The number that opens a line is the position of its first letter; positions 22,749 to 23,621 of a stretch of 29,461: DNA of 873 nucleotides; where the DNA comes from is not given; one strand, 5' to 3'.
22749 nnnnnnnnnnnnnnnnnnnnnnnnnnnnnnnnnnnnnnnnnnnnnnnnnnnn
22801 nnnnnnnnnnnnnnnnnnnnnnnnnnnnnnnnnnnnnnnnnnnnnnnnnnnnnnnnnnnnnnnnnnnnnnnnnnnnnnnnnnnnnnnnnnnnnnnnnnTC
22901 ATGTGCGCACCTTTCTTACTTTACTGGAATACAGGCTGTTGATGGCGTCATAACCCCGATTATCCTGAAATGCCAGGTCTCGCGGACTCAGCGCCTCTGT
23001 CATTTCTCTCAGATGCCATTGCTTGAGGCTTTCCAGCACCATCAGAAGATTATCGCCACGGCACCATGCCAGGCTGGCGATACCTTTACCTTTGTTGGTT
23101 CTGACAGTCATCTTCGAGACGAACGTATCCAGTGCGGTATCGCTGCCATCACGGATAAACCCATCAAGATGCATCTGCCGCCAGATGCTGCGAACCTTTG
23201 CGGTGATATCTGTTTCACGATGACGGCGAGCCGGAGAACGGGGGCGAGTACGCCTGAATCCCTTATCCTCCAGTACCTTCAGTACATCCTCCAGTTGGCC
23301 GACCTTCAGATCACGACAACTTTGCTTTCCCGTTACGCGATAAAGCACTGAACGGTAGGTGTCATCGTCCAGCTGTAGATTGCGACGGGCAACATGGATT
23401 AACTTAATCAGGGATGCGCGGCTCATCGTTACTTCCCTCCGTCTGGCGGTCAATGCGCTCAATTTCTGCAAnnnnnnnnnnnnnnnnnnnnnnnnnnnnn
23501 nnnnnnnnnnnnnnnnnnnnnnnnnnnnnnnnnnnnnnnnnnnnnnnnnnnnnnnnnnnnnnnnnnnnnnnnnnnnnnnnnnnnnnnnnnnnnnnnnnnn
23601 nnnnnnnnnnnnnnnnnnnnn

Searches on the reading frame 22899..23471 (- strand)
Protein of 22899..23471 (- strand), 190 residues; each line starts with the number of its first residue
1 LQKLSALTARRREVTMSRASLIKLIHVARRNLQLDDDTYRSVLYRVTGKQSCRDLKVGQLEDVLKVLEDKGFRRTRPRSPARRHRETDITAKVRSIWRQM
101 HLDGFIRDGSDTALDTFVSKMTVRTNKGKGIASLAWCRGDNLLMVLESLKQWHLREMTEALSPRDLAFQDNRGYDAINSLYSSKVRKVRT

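Call 4: search_protein_families(library=pfam, proteins=[window:22899-23471:-], max_evalue=0.01)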
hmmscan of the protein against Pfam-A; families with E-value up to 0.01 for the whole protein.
window:22899-23471:- (190 aa): 1 family
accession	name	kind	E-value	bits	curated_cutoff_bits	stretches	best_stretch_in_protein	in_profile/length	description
PF06252.17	GemA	-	3.9e-32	112.1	27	1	34-155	1-119/119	Bacteriophage Mu, GemA protein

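Call 5: search_protein_families(library=phrogs, proteins=[window:22899-23471:-], max_evalue=0.01)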
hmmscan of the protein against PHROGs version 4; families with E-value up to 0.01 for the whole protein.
window:22899-23471:- (190 aa): 2 families
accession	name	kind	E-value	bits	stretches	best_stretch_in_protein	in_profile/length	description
phrog_286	-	unknown function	3.8e-53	181.3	1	15-188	6-178/186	-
phrog_8067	-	unknown function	8.3e-17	62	1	16-75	1-60/65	-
